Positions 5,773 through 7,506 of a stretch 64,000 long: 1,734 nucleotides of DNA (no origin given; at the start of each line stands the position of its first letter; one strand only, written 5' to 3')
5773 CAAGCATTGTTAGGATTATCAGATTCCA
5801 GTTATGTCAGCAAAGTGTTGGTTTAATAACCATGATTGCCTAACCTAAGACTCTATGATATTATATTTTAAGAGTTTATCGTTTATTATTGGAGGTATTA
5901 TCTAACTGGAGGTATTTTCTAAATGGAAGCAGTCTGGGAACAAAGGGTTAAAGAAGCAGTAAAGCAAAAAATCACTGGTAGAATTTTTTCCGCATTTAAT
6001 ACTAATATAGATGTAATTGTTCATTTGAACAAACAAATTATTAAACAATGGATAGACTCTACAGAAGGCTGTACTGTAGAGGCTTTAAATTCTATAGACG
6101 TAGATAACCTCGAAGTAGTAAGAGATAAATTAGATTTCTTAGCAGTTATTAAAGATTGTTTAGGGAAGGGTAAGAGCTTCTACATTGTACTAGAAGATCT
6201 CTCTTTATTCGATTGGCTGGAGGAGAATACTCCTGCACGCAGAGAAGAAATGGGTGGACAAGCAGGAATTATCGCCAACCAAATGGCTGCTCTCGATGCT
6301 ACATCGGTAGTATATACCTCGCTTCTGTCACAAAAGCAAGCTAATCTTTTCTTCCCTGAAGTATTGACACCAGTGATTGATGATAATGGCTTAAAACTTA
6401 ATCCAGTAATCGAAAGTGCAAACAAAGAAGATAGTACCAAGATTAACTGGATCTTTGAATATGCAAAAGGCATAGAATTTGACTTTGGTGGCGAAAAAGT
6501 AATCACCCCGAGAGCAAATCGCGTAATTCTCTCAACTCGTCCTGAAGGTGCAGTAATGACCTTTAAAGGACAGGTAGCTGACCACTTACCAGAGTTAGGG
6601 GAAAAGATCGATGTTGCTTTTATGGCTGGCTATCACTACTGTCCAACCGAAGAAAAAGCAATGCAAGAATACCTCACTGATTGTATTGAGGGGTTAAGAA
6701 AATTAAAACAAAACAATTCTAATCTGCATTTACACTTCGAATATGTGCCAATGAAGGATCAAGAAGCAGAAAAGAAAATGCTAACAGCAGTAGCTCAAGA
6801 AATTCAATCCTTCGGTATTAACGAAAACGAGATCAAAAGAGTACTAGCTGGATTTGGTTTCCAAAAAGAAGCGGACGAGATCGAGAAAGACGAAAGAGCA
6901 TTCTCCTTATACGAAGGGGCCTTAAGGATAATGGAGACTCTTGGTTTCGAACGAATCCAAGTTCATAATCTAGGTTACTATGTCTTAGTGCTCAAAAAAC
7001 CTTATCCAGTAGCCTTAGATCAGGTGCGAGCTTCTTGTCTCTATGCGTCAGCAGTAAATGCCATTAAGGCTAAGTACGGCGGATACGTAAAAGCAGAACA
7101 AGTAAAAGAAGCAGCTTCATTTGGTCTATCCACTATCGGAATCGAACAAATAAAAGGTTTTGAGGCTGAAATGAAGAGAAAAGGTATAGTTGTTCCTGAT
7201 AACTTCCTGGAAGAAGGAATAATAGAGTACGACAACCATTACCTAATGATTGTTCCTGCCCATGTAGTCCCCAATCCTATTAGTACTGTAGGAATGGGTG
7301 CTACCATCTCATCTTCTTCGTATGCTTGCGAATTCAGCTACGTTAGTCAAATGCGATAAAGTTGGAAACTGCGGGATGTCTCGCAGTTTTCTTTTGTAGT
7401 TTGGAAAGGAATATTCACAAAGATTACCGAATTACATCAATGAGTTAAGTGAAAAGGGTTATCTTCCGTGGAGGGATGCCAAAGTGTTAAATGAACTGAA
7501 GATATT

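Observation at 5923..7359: Bacterial homolog of archaeal ADP-dependent sugar kinases with an apparent GXGD-to-GXGA change, next to an ornithine-racemase-like gene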

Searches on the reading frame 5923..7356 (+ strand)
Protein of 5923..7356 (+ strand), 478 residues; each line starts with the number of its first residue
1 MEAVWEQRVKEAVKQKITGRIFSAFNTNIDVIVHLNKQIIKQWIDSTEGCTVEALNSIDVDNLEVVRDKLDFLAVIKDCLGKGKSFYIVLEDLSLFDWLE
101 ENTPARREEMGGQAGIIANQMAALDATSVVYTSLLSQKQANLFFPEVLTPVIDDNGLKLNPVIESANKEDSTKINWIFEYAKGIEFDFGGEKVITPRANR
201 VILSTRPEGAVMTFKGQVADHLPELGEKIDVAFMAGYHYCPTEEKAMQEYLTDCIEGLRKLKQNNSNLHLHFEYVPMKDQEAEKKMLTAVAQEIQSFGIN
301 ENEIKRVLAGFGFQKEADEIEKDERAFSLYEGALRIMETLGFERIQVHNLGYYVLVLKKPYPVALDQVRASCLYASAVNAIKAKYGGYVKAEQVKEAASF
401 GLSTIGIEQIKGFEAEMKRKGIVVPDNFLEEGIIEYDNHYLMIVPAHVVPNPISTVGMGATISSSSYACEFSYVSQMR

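Call 3: search_protein_families(library=pfam, proteins=[window:5923-7356:+], max_evalue=0.01)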
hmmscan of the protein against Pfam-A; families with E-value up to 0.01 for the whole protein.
window:5923-7356:+ (478 aa): 1 family
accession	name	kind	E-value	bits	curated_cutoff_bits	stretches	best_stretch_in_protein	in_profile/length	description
PF04587.20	ADP_PFK_GK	-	7.8e-67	226.3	27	1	20-467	2-428/430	ADP-specific Phosphofructokinase/Glucokinase conserved region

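Call 4: search_protein_families(library=ncbifam, proteins=[window:5923-7356:+], max_evalue=0.01)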
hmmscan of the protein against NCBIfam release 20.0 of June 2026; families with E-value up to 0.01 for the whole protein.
window:5923-7356:+ (478 aa): 3 families
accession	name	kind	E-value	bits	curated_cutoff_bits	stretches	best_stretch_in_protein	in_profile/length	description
TIGR02045.1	P_fruct_ADP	equivalog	4.4e-87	292.6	408.1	1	21-474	2-443/446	ADP-specific phosphofructokinase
NF010641.0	PRK14038.1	equivalog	1.8e-46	158.8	554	1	8-473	13-452/454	ADP-specific glucokinase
NF010642.0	PRK14039.1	equivalog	1.5e-45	156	387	1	21-469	3-445/453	ADP-dependent glucokinase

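Call 5: search_solved_structures(query=window:5923-7356:+, max_evalue=10, show_alignments=3)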
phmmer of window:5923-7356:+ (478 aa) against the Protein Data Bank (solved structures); distinct sequences matched with E-value up to 10: 18.
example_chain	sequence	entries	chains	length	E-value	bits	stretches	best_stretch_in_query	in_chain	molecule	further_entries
6c8z_A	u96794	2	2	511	4.2e-76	259.7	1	5-469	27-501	ADP-dependent phosphofructokinase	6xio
5kkg_A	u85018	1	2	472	3.9e-61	210.4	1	20-475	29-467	ancMT E72A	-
5k27_A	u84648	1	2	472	4.4e-61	210.2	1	20-475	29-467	ancMT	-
5od2_A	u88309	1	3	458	3.8e-55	190.6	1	18-474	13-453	Bifunctional ADP-specific glucokinase/phosphofructokinase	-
1u2x_A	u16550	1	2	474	1.2e-52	182.3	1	21-471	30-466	ADP-specific phosphofructokinase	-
3drw_A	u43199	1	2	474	1.6e-51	178.7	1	21-471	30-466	ADP-specific phosphofructokinase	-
1ua4_A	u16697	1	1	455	6.5e-34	120.6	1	4-473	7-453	ADP-dependent glucokinase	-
4b8r_A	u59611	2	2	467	4.6e-33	117.8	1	21-472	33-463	ADP-DEPENDENT GLUCOKINASE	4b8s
1gc5_A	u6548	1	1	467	2e-32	115.7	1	21-472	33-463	ADP-DEPENDENT GLUCOKINASE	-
5o0j_A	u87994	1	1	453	2.5e-31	112.1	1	11-472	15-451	ADP-dependent glucokinase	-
5o0i_A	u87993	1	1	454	2.5e-31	112.1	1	11-472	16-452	ADP-dependent glucokinase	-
1l2l_A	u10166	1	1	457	2.6e-31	112.1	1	11-472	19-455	ADP-dependent Glucokinase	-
5o5x_A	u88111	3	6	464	7.9e-24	87.4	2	21-356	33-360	ADP-dependent glucokinase,ADP-dependent glucokinase,ADP-dependent glucokinase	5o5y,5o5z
5ccf_A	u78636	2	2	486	0.0028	19.6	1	104-304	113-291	ADP-dependent glucokinase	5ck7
2di0_A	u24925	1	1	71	0.65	11.9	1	215-251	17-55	Activating signal cointegrator 1 complex subunit 2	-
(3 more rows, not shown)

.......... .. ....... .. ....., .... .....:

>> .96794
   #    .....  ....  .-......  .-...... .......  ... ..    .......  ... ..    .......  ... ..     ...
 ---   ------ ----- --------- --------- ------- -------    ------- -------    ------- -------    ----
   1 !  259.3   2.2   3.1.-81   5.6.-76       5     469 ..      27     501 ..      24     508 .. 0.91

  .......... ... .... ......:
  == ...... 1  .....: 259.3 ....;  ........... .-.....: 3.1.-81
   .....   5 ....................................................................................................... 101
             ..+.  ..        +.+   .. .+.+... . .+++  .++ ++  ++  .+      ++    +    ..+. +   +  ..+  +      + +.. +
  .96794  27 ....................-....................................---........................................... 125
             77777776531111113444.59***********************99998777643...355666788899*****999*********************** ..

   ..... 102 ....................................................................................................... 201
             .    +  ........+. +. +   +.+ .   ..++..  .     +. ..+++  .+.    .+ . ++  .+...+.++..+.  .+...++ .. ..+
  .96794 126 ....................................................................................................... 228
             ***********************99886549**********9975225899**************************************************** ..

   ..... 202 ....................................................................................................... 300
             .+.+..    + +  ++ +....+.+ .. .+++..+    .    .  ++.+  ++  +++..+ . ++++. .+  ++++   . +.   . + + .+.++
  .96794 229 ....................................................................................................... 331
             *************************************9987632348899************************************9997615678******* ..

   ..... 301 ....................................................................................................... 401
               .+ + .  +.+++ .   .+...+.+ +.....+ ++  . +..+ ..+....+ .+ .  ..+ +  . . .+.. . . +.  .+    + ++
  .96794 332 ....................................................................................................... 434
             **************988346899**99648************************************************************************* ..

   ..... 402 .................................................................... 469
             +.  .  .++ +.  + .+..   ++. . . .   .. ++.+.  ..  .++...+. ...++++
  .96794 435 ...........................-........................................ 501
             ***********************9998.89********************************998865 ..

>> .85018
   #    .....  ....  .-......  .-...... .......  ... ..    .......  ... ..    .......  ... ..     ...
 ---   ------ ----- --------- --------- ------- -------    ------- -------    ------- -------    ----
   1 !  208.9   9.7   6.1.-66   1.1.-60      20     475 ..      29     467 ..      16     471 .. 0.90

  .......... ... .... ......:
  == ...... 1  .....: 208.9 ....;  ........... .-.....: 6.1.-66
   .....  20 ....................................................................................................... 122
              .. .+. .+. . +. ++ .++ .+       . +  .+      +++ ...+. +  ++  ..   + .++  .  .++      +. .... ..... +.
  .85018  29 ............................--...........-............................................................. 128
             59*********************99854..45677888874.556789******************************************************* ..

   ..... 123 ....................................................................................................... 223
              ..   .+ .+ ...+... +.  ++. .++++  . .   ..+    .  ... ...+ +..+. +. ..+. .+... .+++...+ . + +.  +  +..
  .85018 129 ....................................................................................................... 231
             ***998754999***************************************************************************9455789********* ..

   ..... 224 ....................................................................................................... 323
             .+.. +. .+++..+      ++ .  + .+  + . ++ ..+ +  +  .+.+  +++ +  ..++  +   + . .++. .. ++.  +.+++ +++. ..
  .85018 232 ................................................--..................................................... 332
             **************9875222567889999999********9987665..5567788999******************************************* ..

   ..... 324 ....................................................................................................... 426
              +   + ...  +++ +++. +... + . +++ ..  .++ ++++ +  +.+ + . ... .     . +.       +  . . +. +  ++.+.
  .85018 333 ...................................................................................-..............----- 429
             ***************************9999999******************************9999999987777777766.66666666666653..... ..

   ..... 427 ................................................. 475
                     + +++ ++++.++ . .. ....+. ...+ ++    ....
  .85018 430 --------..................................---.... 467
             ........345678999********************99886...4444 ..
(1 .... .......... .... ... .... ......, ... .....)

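Call 6: find_homologous_proteins(query=window:5923-7356:+, max_evalue=1e-10)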
Query window:5923-7356:+ (478 aa): 258 proteins with E <= 1e-10 among 8000 candidates; the best 120 are listed.
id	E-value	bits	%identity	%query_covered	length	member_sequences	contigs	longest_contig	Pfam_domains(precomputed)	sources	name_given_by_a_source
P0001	0.0e+0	1071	100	100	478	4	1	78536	PF04587.21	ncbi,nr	ncbi:MAG: hypothetical protein GX020_08165 [Firmicutes bacterium]|nr:hypothetical protein [Bacillota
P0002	4.5e-250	848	80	100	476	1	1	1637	PF04587.21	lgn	-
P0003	4.4e-207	706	65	99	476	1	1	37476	PF04587.21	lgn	-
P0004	1.2e-200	685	64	97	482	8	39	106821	PF04587.21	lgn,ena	-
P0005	1.7e-198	678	65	98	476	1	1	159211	PF04587.21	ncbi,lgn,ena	-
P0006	3.1e-195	667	61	97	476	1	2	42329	PF04587.21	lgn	-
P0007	5.4e-192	657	61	100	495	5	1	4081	PF04587.21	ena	-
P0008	1.7e-191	655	60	99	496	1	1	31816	PF04587.21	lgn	-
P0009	3.1e-191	654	61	99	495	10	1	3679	PF04587.21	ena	-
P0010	4.7e-191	653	61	100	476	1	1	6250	PF04587.21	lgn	-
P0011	1.1e-190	652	61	99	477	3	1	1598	PF04587.21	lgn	-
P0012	1.3e-190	652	61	100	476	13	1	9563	PF04587.21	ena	-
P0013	1.9e-190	652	62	97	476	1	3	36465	PF04587.21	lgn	-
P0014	3.1e-190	651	60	100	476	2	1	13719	PF04587.21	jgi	-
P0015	1.3e-189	649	62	99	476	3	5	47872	PF04587.21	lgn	-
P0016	3.1e-189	647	61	99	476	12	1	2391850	PF04587.21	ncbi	-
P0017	4.7e-187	640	59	100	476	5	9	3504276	PF04587.21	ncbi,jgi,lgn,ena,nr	ncbi:MAG: hypothetical protein GX228_08320 [Firmicutes bacterium]|nr:ADP-dependent glucokinase/phosp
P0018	5.2e-187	640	60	99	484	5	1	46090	PF04587.21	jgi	-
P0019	5.7e-187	640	60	100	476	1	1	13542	PF04587.21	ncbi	-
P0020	3.5e-186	637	58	100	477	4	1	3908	PF04587.21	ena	-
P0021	1.8e-184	632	61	99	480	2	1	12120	PF04587.21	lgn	-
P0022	4.0e-183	627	59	100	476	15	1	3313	PF04587.21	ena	-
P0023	1.1e-182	626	59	99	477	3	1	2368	PF04587.21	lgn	-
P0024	9.3e-181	620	58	99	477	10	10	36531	PF04587.21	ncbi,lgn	-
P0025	6.1e-180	617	59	99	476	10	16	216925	PF04587.21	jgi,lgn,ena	-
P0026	9.1e-180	616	58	99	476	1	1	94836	PF04587.21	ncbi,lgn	-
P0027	6.0e-176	604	58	98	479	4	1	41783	PF04587.21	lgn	-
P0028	6.0e-175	600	57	99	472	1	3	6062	PF04587.21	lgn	-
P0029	1.0e-174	600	58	98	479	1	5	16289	PF04587.21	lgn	-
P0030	5.9e-173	594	58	98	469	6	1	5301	PF04587.21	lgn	-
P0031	3.4e-171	588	58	98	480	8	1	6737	PF04587.21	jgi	-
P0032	6.3e-170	584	57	98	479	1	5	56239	PF04587.21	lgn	-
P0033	9.0e-170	583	56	98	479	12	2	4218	PF04587.21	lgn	-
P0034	1.1e-169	583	56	99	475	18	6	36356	PF04587.21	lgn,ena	-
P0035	5.2e-169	581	56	99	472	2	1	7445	PF04587.21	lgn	-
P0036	7.5e-169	580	56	99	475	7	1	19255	PF04587.21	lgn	-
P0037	1.5e-168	579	56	98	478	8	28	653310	PF04587.21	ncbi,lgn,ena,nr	ncbi:MAG TPA: hypothetical protein GX008_01465 [Firmicutes bacterium]|nr:MAG: hypothetical protein A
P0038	1.9e-168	579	55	100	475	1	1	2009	PF04587.21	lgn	-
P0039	8.2e-167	574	56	99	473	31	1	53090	PF04587.21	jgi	-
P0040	1.2e-166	573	57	99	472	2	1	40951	PF04587.21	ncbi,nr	ncbi:MAG: hypothetical protein GX971_12515 [Firmicutes bacterium]|nr:hypothetical protein [Bacillota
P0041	1.8e-166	572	56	99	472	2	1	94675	PF04587.21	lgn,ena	-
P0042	1.8e-166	572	56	99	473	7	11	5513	PF04587.21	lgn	-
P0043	2.0e-166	572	55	99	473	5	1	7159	PF04587.21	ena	-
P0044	2.5e-166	572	55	99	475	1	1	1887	PF04587.21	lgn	-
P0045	5.5e-166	571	55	99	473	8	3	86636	PF04587.21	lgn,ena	-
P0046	7.7e-165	567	56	99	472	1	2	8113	PF04587.21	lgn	-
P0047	4.5e-164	565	54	98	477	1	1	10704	PF04587.21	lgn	-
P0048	6.6e-164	564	53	99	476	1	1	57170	PF04587.21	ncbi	-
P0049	9.4e-164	564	56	99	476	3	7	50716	PF04587.21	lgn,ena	-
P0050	2.1e-163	562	54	98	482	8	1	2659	PF04587.21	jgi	jgi:ADP-dependent phosphofructokinase/glucokinase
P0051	3.6e-163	562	56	99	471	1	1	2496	PF04587.21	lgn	-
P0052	4.1e-163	561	55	99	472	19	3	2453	PF04587.21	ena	-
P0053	4.8e-163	561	55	99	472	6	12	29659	PF04587.21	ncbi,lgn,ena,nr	ncbi:MAG: hypothetical protein GX199_05180 [Firmicutes bacterium]|nr:hypothetical protein [Bacillota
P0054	5.7e-163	561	55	98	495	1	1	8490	PF04587.21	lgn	-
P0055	8.0e-163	560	55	97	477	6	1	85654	PF04587.21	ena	-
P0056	1.0e-162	560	56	96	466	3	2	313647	PF04587.21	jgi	-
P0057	1.4e-162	560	55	98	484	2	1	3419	PF04587.21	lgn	-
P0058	3.5e-162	558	54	99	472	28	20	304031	PF04587.21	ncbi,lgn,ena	ncbi:MAG: ADP-dependent glucokinase/phosphofructokinase [Limnochordia bacterium]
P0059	6.8e-162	557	55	99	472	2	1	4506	PF04587.21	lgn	-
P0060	1.1e-161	557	53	99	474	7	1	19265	PF04587.21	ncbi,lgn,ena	-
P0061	1.6e-161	556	55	99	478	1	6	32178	PF04587.21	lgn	-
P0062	4.0e-161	555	55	96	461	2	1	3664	PF04587.21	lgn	-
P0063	9.1e-161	554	54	99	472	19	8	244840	PF04587.21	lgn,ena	-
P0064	1.5e-160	553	54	98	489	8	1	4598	PF04587.21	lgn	-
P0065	2.0e-160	553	54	98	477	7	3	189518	PF04587.21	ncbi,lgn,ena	-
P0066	4.5e-160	551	53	99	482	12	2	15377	PF04587.21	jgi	jgi:ADP-dependent phosphofructokinase/glucokinase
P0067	1.9e-159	549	53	98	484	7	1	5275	PF04587.21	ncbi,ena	-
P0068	5.8e-159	548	53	98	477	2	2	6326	PF04587.21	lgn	-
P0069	2.6e-158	546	53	99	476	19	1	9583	PF04587.21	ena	-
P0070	1.3e-157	543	53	98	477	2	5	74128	PF04587.21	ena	-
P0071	1.9e-157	543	53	98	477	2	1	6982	PF04587.21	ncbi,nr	ncbi:MAG: hypothetical protein GX998_09530 [Firmicutes bacterium]|nr:hypothetical protein [Bacillota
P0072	1.6e-156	540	53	98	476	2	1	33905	PF04587.21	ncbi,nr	ncbi:MAG: hypothetical protein GX316_02060 [Firmicutes bacterium]|nr:hypothetical protein [Bacillota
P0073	5.9e-156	538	52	98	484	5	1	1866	PF04587.21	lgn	-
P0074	9.3e-156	537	53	98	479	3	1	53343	PF04587.21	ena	-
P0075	1.4e-155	537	53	98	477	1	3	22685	PF04587.21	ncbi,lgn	-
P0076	2.7e-155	536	53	99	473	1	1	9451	PF04587.21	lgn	-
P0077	2.1e-154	533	51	98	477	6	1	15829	PF04587.21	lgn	-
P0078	1.0e-153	530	52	99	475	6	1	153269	PF04587.21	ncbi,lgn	ncbi:MAG: ADP-dependent glucokinase/phosphofructokinase [Limnochordia bacterium]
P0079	3.2e-153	529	51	98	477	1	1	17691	PF04587.21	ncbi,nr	ncbi:MAG: hypothetical protein GX977_12855 [Firmicutes bacterium]|nr:hypothetical protein [Bacillota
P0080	2.5e-152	526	52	98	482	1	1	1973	PF04587.21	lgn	-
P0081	4.5e-152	525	53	98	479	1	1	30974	PF04587.21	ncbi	-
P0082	4.9e-150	518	50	98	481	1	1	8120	PF04587.21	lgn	-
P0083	8.7e-147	508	49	99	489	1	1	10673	PF04587.21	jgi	-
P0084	5.9e-146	505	49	99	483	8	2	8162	PF04587.21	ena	-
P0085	1.8e-144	500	51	99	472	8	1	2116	PF04587.21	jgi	jgi:ADP-dependent phosphofructokinase/glucokinase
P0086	5.3e-143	495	48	99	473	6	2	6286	PF04587.21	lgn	-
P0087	1.0e-142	494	51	98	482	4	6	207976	PF04587.21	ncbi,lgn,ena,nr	ncbi:MAG TPA: hypothetical protein GXX55_02115 [Firmicutes bacterium]|nr:hypothetical protein [Bacil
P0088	1.2e-139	484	48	98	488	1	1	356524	PF04587.21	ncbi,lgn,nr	ncbi:MAG: hypothetical protein IMX01_00285 [Limnochordaceae bacterium]|nr:hypothetical protein [Limn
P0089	1.3e-138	481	48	99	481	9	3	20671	PF04587.21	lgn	-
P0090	4.4e-138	479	47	99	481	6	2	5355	PF04587.21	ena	-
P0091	2.3e-137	477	48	99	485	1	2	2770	PF04587.21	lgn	-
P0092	6.3e-136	472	47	99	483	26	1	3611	PF04587.21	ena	-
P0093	2.4e-135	470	46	98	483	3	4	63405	PF04587.21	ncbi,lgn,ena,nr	ncbi:MAG: ADP-dependent glucokinase/phosphofructokinase [Firmicutes bacterium]|nr:ADP-dependent gluc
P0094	3.1e-135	470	47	99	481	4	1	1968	PF04587.21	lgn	-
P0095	2.8e-134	466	50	98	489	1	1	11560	PF04587.21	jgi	jgi:ADP-dependent phosphofructokinase/glucokinase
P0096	2.9e-133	463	49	97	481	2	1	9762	PF04587.21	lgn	-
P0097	4.6e-132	459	48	99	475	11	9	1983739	PF04587.21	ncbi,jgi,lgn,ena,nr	ncbi:MAG: hypothetical protein GX177_05315 [Firmicutes bacterium]|jgi:ADP-dependent phosphofructokin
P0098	8.1e-131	455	48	99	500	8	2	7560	PF04587.21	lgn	-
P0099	6.3e-130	452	47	97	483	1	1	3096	PF04587.21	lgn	-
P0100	6.5e-130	452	47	98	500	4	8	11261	PF04587.21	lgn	-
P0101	9.0e-130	452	46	98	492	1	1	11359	PF04587.21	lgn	-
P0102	2.8e-129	450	48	98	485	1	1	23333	PF04587.21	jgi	jgi:ADP-dependent phosphofructokinase/glucokinase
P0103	5.9e-129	449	48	97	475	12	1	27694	PF04587.21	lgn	-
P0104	3.9e-128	446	47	99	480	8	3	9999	PF04587.21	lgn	-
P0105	1.1e-127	445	45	99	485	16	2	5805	PF04587.21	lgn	-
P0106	1.4e-127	444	46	98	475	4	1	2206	PF04587.21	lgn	-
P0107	1.5e-127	444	46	97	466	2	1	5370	PF04587.21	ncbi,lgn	-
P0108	2.5e-127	443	47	98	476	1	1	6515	PF04587.21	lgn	-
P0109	4.0e-127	443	47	98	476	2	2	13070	PF04587.21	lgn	-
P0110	7.9e-127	442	47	98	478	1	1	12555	PF04587.21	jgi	-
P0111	2.4e-126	440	47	98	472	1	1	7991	PF04587.21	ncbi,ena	-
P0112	6.1e-126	439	47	98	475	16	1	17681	PF04587.21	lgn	-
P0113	8.2e-126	438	46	99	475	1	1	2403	PF04587.21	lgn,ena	-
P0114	1.8e-125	437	48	98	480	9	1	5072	PF04587.21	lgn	-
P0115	1.8e-125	437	47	98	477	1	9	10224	PF04587.21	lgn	-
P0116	4.6e-125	436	47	98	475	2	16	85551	PF04587.21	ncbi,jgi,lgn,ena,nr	ncbi:MAG TPA: hypothetical protein GX739_00085 [Firmicutes bacterium]|nr:hypothetical protein [Bacil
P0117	6.8e-125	435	47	98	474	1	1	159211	PF04587.21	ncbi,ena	-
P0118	6.9e-125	435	48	98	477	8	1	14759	PF04587.21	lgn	-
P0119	1.1e-124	435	46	98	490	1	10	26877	PF04587.21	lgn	-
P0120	1.2e-124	435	44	98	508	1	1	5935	PF04587.21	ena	-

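Call 10: list_cluster_members(proteins=[P0001, P0002])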
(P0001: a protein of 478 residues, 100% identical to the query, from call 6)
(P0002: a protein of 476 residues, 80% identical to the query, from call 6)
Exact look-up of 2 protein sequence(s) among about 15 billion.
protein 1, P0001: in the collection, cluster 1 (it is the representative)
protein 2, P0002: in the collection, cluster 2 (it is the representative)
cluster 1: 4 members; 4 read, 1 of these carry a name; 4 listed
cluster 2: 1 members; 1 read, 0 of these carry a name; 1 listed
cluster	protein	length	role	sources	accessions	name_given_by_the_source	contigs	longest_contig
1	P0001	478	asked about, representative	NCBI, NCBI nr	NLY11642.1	MAG: hypothetical protein GX020_08165 [Firmicutes bacterium] | hypothetical protein [Bacillota bacterium]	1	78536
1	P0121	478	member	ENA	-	-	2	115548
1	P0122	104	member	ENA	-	-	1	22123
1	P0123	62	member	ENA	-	-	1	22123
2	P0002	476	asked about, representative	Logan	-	-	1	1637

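Call 12: find_encoding_contigs(protein=P0121, flank=10000, max_places=6)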
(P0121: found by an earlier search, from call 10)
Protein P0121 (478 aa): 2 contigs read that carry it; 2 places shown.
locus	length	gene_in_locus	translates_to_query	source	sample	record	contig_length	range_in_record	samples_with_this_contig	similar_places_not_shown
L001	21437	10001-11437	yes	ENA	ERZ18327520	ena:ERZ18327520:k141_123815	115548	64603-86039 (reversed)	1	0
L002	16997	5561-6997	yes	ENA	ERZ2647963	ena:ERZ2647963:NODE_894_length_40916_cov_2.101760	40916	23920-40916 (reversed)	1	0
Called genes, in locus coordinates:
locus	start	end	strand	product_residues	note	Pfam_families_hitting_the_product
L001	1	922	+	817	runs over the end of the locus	PF12705:PDDEXK_1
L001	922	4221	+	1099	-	PF00580:UvrD-helicase, PF01443:Viral_helicase1 (faint), PF13087:AAA_12 (faint), PF13245:AAA_19, PF13538:UvrD_C_2 (faint), PF13361:UvrD_C, PF12705:PDDEXK_1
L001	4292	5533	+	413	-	PF05193:Peptidase_M16_C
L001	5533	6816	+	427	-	PF00675:Peptidase_M16 (weak), PF05193:Peptidase_M16_C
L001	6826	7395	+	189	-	PF01812:5-FTHF_cyc-lig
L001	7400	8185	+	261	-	PF01791:DeoC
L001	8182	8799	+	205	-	PF06325:PrmA, PF02475:TRM5-TYW2_MTfase, PF02353:CMAS (weak), PF05175:MTS, PF01209:Ubie_methyltran, PF01135:PCMT, PF13847:Methyltransf_31, PF13649:Methyltransf_25, +8 more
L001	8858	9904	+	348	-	PF01168:Ala_racemase_N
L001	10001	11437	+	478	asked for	PF04587:ADP_PFK_GK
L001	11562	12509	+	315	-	PF13793:Pribosyltran_N, PF00156:Pribosyltran, PF14572:Pribosyl_synth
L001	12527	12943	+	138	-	-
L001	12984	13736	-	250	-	PF02540:NAD_synthase, PF00733:Asn_synthase (weak), PF03054:tRNA_Me_trans (faint)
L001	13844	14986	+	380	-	PF00266:Aminotran_5, PF01053:Cys_Met_Meta_PP (weak)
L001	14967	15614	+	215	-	PF00702:Hydrolase, PF13419:HAD_2, PF13242:Hydrolase_like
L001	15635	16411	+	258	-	PF19293:CdaA_N, PF02457:DAC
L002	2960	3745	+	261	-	PF01791:DeoC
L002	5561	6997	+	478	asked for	PF04587:ADP_PFK_GK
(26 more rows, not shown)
